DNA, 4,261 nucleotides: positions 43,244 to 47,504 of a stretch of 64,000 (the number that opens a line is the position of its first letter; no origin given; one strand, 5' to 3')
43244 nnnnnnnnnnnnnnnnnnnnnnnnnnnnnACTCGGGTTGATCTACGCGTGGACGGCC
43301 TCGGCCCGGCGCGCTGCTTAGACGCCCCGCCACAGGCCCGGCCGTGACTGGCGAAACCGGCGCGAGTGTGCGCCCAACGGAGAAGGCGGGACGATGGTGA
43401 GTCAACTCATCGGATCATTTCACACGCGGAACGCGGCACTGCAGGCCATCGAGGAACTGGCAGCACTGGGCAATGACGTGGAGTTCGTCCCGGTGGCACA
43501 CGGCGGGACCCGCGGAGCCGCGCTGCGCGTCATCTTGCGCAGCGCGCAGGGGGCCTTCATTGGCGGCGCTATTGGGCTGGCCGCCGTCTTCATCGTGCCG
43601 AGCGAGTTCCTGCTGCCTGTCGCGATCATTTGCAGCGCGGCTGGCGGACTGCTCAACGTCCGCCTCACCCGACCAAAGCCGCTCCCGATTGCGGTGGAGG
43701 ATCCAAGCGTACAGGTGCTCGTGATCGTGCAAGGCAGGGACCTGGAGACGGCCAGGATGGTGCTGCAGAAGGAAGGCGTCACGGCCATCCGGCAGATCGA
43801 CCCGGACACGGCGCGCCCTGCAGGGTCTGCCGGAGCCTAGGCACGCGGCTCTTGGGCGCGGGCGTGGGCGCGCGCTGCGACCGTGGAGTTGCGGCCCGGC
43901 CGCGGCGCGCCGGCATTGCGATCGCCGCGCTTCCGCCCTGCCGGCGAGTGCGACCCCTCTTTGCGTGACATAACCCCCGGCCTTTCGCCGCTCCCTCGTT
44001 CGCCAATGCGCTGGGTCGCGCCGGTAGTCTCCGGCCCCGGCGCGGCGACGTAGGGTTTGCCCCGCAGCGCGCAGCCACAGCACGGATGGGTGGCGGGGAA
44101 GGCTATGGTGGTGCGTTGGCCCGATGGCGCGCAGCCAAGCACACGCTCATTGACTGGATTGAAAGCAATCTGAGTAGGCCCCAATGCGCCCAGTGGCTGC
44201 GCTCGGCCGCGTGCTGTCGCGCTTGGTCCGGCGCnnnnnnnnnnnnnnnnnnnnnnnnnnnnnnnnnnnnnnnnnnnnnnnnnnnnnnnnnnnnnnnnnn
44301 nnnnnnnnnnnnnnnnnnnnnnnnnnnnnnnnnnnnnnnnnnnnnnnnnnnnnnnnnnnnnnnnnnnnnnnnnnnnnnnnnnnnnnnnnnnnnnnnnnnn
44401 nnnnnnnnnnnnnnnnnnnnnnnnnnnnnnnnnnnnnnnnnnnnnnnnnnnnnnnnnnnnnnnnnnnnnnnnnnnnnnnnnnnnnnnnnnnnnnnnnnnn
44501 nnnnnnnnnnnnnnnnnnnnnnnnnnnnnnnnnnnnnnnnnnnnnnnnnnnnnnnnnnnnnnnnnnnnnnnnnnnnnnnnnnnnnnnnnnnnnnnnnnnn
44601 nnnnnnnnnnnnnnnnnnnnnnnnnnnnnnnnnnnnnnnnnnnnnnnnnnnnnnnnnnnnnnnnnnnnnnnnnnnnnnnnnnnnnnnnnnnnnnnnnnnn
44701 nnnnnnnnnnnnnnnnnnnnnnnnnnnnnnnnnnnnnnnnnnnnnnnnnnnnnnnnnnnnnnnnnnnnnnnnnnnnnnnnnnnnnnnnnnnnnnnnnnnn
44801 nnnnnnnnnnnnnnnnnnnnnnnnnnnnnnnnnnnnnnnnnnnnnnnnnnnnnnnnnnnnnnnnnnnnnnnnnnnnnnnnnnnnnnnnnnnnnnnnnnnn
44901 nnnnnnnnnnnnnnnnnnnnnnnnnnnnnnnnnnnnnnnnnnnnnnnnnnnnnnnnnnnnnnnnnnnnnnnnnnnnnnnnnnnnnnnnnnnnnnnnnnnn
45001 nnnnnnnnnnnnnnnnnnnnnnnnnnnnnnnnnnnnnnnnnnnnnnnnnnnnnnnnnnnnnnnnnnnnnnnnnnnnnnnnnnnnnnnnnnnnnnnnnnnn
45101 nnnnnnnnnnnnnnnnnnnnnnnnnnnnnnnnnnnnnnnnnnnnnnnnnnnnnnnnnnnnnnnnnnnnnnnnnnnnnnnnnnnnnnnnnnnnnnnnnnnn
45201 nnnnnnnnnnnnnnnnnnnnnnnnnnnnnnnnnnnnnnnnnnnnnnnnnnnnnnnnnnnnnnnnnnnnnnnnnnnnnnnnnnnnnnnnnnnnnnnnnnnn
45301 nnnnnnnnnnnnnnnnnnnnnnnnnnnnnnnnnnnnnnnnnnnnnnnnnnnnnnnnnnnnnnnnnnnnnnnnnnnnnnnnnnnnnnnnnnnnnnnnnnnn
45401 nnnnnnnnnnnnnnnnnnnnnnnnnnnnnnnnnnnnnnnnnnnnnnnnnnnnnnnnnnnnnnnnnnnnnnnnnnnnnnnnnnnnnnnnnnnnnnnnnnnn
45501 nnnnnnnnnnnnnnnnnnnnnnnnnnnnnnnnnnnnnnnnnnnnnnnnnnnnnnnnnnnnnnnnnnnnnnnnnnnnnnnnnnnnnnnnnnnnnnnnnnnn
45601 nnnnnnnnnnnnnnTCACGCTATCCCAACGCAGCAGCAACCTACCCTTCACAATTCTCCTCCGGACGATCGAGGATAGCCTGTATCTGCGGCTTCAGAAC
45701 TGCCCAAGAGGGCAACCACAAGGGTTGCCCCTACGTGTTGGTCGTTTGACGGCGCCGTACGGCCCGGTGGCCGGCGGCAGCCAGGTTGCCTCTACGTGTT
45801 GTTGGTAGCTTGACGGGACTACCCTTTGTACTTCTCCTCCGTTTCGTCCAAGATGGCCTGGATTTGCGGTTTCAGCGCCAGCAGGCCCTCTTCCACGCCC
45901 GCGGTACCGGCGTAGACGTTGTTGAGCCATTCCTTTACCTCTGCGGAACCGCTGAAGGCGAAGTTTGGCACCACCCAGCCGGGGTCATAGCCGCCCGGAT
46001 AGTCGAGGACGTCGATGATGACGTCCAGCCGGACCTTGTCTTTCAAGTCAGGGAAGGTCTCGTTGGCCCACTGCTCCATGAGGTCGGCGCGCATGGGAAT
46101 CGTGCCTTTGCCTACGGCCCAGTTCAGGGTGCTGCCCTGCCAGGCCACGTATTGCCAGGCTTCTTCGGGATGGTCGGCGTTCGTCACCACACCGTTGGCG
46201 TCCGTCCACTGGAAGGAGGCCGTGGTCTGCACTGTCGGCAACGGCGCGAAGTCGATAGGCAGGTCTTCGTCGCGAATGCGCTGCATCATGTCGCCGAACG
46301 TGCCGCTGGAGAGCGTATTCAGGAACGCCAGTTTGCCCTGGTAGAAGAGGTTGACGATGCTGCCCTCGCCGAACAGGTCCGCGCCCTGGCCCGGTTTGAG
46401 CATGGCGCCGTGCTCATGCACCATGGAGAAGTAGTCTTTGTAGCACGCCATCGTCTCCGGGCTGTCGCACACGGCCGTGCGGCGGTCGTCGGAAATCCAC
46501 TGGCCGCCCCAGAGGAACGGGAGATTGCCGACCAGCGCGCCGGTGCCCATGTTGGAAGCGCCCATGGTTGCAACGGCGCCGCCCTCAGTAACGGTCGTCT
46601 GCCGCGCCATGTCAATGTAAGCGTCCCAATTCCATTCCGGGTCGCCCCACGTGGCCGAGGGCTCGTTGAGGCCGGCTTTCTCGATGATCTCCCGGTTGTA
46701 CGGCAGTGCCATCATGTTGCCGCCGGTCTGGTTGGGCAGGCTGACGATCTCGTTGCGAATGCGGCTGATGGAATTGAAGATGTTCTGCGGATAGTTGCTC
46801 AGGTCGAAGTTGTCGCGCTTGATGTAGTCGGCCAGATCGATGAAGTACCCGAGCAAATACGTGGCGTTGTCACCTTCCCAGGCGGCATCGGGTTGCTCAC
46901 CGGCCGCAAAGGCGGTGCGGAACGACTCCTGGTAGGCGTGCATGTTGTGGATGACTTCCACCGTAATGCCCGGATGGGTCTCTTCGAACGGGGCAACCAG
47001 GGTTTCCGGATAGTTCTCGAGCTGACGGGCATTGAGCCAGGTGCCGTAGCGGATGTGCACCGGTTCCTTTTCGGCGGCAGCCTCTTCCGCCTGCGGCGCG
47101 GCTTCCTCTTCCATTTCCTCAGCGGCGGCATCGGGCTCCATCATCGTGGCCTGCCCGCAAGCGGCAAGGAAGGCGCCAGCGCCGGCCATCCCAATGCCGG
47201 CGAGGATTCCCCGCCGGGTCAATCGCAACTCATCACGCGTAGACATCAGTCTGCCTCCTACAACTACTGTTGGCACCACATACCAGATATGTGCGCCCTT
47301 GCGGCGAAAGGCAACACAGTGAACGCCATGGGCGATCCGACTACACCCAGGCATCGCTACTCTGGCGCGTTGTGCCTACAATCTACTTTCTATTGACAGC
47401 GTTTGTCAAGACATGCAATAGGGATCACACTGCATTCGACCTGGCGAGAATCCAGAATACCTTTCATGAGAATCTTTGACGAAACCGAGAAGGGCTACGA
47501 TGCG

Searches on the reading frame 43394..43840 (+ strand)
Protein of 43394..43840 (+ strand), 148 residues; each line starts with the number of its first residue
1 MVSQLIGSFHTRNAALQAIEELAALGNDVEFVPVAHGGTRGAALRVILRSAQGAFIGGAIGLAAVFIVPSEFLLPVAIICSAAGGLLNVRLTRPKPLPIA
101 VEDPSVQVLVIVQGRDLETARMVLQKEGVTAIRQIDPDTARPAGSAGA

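Call 26: search_protein_families(library=pfam, proteins=[window:43394-43840:+], max_evalue=0.01)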
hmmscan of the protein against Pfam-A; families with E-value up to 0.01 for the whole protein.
window:43394-43840:+ (148 aa): 1 family
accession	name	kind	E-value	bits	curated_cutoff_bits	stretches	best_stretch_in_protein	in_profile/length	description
PF13515.12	FUSC_2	-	0.0054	17.3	25.6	1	37-86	26-73/126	Fusaric acid resistance protein-like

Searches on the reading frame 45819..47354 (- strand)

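Call 26: search_protein_families(library=pfam, proteins=[window:45819-47354:-], max_evalue=0.01)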
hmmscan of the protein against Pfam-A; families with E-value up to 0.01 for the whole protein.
window:45819-47354:- (511 aa): 1 family
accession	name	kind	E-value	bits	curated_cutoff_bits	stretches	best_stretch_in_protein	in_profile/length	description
PF01547.30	SBP_bac_1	-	4e-23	83.3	26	1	119-407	13-301/307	Bacterial extracellular solute-binding protein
